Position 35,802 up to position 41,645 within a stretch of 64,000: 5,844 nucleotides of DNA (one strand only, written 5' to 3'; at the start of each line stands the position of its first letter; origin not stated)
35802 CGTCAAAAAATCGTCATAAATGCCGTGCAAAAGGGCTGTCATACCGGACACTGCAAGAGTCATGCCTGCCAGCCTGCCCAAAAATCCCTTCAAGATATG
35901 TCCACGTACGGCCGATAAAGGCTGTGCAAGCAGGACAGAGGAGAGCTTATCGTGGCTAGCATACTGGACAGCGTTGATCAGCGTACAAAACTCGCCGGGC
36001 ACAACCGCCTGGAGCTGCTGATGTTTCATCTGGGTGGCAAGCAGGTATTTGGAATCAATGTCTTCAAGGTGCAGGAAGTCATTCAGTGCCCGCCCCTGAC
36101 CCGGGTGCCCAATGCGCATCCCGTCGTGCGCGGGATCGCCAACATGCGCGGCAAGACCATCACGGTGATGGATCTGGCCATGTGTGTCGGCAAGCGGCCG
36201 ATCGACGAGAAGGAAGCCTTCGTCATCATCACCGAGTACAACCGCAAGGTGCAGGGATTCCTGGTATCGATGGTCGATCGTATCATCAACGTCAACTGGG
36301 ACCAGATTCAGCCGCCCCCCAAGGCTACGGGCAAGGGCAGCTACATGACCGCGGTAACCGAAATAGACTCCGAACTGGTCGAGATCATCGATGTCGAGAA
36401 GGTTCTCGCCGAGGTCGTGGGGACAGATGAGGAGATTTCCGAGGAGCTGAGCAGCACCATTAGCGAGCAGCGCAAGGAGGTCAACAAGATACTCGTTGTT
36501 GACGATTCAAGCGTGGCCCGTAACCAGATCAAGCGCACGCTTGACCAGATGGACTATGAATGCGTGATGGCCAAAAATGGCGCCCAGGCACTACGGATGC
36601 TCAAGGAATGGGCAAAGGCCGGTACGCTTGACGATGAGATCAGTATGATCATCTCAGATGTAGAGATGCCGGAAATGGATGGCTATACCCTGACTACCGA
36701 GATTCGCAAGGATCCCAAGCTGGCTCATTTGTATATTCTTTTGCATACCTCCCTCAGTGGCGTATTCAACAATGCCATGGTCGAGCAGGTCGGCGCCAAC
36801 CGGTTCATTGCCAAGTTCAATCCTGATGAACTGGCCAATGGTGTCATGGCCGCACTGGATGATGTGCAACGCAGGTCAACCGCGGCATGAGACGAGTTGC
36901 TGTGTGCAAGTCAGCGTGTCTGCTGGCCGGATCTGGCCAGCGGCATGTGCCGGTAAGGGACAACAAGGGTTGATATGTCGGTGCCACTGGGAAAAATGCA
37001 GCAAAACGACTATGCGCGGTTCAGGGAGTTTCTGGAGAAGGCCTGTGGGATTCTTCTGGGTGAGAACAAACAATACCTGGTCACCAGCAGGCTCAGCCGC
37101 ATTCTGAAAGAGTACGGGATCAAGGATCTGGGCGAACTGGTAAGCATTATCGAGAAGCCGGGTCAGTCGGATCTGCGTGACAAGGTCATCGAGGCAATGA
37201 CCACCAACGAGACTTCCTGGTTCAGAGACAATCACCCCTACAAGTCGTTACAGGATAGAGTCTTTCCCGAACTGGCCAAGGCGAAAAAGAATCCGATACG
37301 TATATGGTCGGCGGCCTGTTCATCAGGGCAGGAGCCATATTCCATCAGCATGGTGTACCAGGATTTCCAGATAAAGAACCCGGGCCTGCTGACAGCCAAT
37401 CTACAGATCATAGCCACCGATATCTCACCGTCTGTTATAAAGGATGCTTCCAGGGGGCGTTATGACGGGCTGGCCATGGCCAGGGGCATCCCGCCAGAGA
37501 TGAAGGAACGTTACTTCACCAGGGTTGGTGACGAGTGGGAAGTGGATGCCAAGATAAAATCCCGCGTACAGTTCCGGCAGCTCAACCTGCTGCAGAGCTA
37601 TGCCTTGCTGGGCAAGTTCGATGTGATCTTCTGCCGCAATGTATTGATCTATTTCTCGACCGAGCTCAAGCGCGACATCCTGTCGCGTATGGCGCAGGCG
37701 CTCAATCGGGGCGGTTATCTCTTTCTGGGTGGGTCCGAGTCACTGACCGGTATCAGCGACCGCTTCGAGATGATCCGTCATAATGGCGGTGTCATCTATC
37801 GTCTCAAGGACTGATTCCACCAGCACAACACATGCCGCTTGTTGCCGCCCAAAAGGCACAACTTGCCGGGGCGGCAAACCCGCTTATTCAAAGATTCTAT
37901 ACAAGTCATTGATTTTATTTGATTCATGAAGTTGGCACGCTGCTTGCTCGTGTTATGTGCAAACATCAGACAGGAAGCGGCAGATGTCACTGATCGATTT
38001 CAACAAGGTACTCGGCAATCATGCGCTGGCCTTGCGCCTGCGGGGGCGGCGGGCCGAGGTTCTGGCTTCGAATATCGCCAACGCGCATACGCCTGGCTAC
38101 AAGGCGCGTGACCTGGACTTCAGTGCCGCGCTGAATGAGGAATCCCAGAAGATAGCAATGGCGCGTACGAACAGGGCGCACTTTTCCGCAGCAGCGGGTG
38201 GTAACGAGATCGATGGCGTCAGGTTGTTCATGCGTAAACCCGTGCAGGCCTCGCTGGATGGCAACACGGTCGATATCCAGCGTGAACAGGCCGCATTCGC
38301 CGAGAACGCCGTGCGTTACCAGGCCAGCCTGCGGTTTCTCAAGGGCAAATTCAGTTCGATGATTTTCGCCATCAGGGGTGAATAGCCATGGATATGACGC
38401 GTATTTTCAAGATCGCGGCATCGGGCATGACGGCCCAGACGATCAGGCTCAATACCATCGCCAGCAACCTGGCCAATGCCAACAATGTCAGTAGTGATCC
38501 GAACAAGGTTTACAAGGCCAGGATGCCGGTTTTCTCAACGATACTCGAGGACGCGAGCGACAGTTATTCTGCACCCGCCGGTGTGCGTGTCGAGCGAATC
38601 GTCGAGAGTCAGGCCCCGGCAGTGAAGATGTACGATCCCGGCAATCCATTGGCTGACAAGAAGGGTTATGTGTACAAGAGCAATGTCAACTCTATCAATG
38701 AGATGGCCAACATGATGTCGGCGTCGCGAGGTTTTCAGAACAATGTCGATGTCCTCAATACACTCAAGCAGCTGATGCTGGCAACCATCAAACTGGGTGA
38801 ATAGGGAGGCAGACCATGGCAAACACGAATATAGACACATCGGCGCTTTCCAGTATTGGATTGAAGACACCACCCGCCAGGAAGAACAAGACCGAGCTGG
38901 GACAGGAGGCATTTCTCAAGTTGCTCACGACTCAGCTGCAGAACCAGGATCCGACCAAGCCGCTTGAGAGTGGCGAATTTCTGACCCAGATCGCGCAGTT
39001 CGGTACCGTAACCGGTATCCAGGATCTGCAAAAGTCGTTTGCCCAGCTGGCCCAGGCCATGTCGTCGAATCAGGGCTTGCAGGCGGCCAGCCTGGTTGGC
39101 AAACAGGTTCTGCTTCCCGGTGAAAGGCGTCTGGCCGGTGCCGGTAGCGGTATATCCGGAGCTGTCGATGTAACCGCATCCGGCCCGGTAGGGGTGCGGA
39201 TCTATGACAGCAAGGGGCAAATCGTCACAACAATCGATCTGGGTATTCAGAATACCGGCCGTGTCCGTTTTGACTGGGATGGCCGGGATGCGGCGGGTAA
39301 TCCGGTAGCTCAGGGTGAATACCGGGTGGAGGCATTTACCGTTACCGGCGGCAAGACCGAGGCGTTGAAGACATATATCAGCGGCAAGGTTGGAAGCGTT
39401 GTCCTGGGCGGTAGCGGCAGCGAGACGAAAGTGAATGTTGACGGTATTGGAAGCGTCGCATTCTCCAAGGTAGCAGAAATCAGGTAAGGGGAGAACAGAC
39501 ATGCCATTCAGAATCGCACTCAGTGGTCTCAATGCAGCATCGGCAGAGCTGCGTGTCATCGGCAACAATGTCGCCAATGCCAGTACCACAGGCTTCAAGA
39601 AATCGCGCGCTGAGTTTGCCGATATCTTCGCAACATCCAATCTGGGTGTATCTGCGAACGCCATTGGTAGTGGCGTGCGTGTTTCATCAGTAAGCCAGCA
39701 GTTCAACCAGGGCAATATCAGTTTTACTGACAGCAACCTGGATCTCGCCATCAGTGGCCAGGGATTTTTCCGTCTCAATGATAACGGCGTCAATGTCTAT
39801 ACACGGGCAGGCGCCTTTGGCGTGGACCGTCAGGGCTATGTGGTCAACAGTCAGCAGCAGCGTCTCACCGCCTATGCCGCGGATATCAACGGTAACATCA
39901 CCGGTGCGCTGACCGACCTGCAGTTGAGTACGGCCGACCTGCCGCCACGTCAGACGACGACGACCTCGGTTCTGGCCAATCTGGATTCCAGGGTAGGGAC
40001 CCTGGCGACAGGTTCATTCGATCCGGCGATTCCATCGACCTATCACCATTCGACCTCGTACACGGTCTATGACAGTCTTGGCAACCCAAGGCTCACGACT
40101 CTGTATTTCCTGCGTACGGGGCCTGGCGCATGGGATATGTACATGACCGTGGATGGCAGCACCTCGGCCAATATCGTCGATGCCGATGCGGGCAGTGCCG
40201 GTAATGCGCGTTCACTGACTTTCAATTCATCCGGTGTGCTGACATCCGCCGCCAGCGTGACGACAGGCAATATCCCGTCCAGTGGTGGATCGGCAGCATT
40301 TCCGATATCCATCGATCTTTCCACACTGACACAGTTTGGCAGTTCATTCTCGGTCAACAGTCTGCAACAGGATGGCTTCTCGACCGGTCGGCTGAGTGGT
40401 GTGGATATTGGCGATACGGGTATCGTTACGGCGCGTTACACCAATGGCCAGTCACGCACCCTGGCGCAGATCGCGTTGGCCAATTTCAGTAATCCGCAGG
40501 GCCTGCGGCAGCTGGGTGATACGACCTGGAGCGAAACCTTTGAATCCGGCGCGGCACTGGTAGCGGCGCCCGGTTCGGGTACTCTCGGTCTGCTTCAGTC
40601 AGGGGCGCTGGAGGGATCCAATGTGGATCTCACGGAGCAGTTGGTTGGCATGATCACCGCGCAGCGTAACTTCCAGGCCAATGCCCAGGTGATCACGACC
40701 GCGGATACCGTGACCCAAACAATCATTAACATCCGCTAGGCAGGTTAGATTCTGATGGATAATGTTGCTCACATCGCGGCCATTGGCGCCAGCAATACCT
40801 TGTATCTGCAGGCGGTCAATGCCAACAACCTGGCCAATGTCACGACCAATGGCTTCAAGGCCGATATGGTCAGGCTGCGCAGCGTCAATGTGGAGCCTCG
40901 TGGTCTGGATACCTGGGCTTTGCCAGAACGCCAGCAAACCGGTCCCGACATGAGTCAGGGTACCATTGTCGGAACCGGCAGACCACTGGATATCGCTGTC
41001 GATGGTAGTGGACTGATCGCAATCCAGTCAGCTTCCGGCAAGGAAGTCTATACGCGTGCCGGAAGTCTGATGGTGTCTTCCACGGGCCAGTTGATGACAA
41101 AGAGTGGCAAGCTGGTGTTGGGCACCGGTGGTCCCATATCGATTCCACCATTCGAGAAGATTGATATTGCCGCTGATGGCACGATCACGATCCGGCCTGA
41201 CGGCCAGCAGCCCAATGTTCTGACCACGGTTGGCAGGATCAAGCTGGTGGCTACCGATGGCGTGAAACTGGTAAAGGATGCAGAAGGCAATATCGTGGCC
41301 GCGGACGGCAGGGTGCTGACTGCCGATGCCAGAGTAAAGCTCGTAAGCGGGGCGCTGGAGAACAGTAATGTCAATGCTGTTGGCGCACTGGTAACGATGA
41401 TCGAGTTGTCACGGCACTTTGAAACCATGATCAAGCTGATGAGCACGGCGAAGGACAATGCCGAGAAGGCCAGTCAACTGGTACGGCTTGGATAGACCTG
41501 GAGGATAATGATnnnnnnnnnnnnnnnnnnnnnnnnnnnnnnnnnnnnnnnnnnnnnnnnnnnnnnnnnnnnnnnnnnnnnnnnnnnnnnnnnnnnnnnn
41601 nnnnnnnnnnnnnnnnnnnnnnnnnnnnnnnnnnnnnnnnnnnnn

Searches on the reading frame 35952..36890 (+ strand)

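Call 36: search_protein_families(library=pfam, proteins=[window:35952-36890:+], max_evalue=0.001)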
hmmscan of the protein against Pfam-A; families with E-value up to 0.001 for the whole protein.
window:35952-36890:+ (312 aa): 2 families
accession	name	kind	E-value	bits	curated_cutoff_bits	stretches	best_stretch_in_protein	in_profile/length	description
PF01584.24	CheW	-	2.8e-34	118.2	23.5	1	21-154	1-136/138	CheW-like domain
PF00072.30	Response_reg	-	5.3e-18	65.6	30.2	1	180-295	1-107/111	Response regulator receiver domain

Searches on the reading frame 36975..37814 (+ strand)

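Call 36: search_protein_families(library=pfam, proteins=[window:36975-37814:+], max_evalue=0.001)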
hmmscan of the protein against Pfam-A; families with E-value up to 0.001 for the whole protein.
window:36975-37814:+ (279 aa): 6 families
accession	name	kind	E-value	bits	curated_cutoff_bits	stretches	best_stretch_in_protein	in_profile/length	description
PF01739.24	CheR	-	1.7e-61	207.5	27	1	78-269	1-191/195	CheR methyltransferase, SAM binding domain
PF03705.20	CheR_N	-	5.5e-12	45.6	27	1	11-61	1-51/53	CheR methyltransferase, all-alpha domain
PF08242.18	Methyltransf_12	-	1.6e-07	32.4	30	1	195-249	48-98/98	Methyltransferase domain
PF13649.12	Methyltransf_25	-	2.8e-05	25.2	27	0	196-247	46-97/97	Methyltransferase domain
PF08241.18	Methyltransf_11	-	0.00014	22.9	21.2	0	194-251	43-95/95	Methyltransferase domain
PF13847.12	Methyltransf_31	-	0.0007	19.7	27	0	197-250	55-108/145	Methyltransferase domain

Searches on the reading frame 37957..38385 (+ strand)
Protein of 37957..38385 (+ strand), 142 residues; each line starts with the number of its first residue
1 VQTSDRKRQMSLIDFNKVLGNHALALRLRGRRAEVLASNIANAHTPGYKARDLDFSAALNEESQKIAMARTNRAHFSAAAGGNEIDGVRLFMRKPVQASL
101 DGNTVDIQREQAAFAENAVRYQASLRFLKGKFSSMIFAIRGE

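Call 36: search_protein_families(library=pfam, proteins=[window:37957-38385:+], max_evalue=0.001)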
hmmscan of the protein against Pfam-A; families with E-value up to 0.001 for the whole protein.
window:37957-38385:+ (142 aa): 1 family
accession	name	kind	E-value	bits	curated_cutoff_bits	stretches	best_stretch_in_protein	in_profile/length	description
PF00460.25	Flg_bb_rod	-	9.2e-07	29.1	20.7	1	24-49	6-31/31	Flagella basal body rod protein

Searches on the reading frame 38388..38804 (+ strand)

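Call 36: search_protein_families(library=pfam, proteins=[window:38388-38804:+], max_evalue=0.001)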
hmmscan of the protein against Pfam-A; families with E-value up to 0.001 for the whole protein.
window:38388-38804:+ (138 aa): 2 families
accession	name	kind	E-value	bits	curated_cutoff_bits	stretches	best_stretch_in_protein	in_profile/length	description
PF06429.18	Flg_bbr_C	-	5.4e-13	48.7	23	1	92-136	2-46/46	Flagellar basal body rod FlgEFG protein C-terminal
PF00460.25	Flg_bb_rod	-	4.2e-07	30.2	20.7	1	9-32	3-26/31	Flagella basal body rod protein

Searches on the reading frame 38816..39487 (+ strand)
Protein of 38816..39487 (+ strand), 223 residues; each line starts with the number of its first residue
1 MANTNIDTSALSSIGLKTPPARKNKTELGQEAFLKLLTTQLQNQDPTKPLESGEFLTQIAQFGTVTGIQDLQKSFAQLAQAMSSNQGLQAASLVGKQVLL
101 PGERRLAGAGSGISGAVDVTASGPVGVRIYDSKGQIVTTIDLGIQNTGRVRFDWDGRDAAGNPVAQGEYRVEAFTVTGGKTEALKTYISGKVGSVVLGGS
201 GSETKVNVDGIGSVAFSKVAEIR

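Call 36: search_protein_families(library=pfam, proteins=[window:38816-39487:+], max_evalue=0.001)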
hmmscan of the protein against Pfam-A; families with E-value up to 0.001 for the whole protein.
window:38816-39487:+ (223 aa): 3 families
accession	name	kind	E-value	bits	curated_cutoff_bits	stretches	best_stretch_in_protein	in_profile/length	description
PF03963.19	FlgD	-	3.2e-19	69.3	27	1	17-76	15-74/75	Flagellar hook capping protein - N-terminal region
PF13860.13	FlgD_ig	-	6.9e-17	61.6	27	1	113-177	10-77/79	FlgD Ig-like domain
PF13861.12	FLgD_tudor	-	1e-14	54.9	26.9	1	85-219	1-57/58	FlgD Tudor-like domain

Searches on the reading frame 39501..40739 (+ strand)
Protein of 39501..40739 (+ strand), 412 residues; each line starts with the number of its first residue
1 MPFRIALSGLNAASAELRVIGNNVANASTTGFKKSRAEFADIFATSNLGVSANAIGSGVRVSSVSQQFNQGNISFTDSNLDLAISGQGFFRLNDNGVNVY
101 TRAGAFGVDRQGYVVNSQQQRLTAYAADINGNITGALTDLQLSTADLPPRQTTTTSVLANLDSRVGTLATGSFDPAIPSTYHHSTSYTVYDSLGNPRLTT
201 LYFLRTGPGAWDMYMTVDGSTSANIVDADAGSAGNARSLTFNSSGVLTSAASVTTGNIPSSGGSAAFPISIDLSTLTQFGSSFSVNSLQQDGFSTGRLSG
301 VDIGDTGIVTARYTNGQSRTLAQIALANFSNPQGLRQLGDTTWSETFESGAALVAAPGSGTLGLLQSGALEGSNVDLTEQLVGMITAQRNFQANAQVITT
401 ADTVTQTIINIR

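Call 36: search_protein_families(library=pfam, proteins=[window:39501-40739:+], max_evalue=0.001)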
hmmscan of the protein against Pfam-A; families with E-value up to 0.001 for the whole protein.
window:39501-40739:+ (412 aa): 4 families
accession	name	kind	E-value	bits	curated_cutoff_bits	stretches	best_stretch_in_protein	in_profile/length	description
PF07559.19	FlgE_D2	-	5.8e-33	114.8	22.7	1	160-293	1-142/142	Flagellar basal body protein FlaE D2 domain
PF06429.18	Flg_bbr_C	-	1.4e-18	66.6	23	1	366-411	1-46/46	Flagellar basal body rod FlgEFG protein C-terminal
PF00460.25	Flg_bb_rod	-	5.7e-10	39.4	20.7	1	3-33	1-31/31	Flagella basal body rod protein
PF22692.1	LlgE_F_G_D1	-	4.2e-09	36.9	27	1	83-124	1-43/64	Flagellar hook protein FlgE/F/G D1 domain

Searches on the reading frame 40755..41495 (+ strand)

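Call 37: search_protein_families(library=pfam, proteins=[window:40755-41495:+], max_evalue=0.001)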
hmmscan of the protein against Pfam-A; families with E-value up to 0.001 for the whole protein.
window:40755-41495:+ (246 aa): 2 families
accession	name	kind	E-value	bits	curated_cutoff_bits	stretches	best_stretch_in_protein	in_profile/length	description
PF06429.18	Flg_bbr_C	-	5.8e-16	58.2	23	1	198-242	2-46/46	Flagellar basal body rod FlgEFG protein C-terminal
PF22692.1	LlgE_F_G_D1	-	5.7e-15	55.7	27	1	81-145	1-63/64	Flagellar hook protein FlgE/F/G D1 domain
